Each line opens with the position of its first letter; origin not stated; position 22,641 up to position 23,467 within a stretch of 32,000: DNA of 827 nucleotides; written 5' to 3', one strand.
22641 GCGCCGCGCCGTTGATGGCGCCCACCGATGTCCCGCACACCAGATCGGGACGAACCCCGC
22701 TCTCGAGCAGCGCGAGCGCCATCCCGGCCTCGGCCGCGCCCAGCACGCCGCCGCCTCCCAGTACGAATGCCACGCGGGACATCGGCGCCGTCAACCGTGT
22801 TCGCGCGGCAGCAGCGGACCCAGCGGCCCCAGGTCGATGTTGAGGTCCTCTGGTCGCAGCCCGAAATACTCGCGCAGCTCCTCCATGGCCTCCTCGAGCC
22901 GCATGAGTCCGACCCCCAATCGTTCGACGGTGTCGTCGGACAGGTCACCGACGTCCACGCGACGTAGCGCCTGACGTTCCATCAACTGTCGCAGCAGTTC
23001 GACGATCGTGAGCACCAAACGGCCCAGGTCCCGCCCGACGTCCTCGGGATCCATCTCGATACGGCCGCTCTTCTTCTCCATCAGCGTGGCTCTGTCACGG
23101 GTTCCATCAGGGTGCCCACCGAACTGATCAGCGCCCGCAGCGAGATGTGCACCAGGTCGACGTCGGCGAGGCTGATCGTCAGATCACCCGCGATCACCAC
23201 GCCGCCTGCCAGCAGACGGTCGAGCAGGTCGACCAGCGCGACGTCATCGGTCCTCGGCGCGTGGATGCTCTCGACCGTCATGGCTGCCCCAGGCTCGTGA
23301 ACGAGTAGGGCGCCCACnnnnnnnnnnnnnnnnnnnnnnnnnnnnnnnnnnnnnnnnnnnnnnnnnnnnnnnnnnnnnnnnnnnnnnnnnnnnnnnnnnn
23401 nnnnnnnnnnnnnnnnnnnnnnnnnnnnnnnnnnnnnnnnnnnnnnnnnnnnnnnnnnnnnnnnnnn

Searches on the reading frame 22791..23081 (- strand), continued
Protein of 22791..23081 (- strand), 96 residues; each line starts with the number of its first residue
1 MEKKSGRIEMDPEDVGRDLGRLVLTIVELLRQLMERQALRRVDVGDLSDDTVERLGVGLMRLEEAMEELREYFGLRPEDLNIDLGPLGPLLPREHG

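Call 60: list_cluster_members(proteins=[L005:8691-9032:+, L005:9028-9801:+, L005:6932-7387:+, window:22794-23081:-, window:23281-23994:-])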
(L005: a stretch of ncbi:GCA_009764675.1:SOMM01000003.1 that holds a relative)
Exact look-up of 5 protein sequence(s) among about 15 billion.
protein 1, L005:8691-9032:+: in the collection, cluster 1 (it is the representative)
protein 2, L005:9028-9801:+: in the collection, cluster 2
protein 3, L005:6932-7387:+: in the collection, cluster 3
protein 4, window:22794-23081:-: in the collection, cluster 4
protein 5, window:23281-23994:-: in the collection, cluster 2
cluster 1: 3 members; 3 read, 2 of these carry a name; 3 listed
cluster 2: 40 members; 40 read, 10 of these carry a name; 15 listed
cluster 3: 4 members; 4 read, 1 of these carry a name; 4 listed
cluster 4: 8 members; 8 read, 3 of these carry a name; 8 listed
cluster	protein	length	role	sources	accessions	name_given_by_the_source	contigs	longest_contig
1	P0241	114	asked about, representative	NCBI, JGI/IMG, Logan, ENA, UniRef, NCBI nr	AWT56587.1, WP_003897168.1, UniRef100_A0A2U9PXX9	gas vesicle protein [Mycolicibacterium smegmatis] | hypothetical protein | Gas vesicle structural protein n=1 Tax=Mycolicibacterium smegmatis (strain MKD8) ...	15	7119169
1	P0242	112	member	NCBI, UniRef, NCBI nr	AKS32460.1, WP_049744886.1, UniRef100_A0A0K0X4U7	gas vesicle protein [Mycolicibacterium goodii] | Gas vesicle protein GvpJ n=1 Tax=Mycolicibacterium goodii TaxID=134601 ... | gas vesicle protein GvpJ [Mycolicibacterium goodii]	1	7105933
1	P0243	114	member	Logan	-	-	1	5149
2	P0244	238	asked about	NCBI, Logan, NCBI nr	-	-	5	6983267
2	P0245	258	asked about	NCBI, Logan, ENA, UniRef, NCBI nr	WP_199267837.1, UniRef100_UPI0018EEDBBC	GvpL/GvpF family gas vesicle protein [Mycolicibacterium smegmatis] | GvpL/GvpF family gas vesicle protein n=1 Tax=Mycolicibacterium smegmatis TaxID=1772 ...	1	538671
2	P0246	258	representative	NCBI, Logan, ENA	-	-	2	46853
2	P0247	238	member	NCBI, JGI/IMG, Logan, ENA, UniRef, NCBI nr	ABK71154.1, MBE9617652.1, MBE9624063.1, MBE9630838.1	GvpL/GvpF family gas vesicle protein [Mycolicibacterium smegmatis] | Gas vesicle protein n=4 Tax=Mycolicibacterium smegmatis TaxID=1772 RepID=A0R491_MYCS2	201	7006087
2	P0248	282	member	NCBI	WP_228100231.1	GvpL/GvpF family gas vesicle protein [Mycolicibacterium smegmatis]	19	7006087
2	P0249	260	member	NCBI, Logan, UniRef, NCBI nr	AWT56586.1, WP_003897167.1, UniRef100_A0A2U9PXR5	GvpL/GvpF family gas vesicle protein [Mycolicibacterium smegmatis] | Gas vesicle protein n=1 Tax=Mycolicibacterium smegmatis (strain MKD8) TaxID=1214915 ...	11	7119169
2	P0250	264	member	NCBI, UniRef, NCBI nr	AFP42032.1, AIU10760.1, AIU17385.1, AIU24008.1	gas vesicle protein [Mycolicibacterium smegmatis] | Gas vesicle synthesis protein n=1 Tax=Mycolicibacterium smegmatis (strain ATCC 700084 / ... | Gas vesicle synthesis protein [Mycolicibacterium smegmatis MC2 155]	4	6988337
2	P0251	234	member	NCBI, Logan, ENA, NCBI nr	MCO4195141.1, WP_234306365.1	GvpL/GvpF family gas vesicle protein [Mycolicibacterium smegmatis]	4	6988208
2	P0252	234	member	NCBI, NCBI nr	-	-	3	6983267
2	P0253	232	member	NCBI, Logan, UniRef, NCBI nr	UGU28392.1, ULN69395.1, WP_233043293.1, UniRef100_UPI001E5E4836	GvpL/GvpF family gas vesicle protein [Mycolicibacterium smegmatis] | GvpL/GvpF family gas vesicle protein n=1 Tax=Mycolicibacterium smegmatis TaxID=1772 ...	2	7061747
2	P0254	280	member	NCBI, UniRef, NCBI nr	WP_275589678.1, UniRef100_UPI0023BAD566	GvpL/GvpF family gas vesicle protein [Mycolicibacterium smegmatis] | GvpL/GvpF family gas vesicle protein n=1 Tax=Mycolicibacterium smegmatis TaxID=1772 ...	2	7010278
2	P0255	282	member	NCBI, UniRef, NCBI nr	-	-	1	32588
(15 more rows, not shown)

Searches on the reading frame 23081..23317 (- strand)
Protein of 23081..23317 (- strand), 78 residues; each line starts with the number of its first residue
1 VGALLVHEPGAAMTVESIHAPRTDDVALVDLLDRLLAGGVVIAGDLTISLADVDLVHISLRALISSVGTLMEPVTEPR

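Call 5: search_protein_families(library=pfam, proteins=[window:23081-23317:-], max_evalue=0.01)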
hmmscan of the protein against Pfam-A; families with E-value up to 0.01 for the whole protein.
window:23081-23317:- (78 aa): 1 family
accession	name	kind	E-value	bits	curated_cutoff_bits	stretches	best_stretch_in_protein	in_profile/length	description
PF00741.23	Gas_vesicle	-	5.9e-16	58.8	25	1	27-65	1-39/39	Gas vesicle protein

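Call 59: search_protein_families(library=ncbifam, proteins=[window:23084-23281:-], max_evalue=0.001)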
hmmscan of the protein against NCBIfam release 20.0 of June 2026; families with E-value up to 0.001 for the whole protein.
window:23084-23281:- (66 aa): 4 families
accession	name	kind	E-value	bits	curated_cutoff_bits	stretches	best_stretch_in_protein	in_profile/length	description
NF046091.2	halo_gas_GvpM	exception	1.9e-11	43.5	109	1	9-60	3-55/67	gas vesicle protein GvpM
NF046090.2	halo_gas_GvpJ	exception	1e-07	31.9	125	1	12-57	4-49/73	gas vesicle protein GvpJ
NF006874.0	PRK09371.1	subfamily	1.7e-06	28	100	1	11-59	7-55/71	gas vesicle structural protein GvpA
NF046092.1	halo_gas_GvpA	exception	4.2e-05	23.7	112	1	14-60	4-50/64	gas vesicle protein GvpA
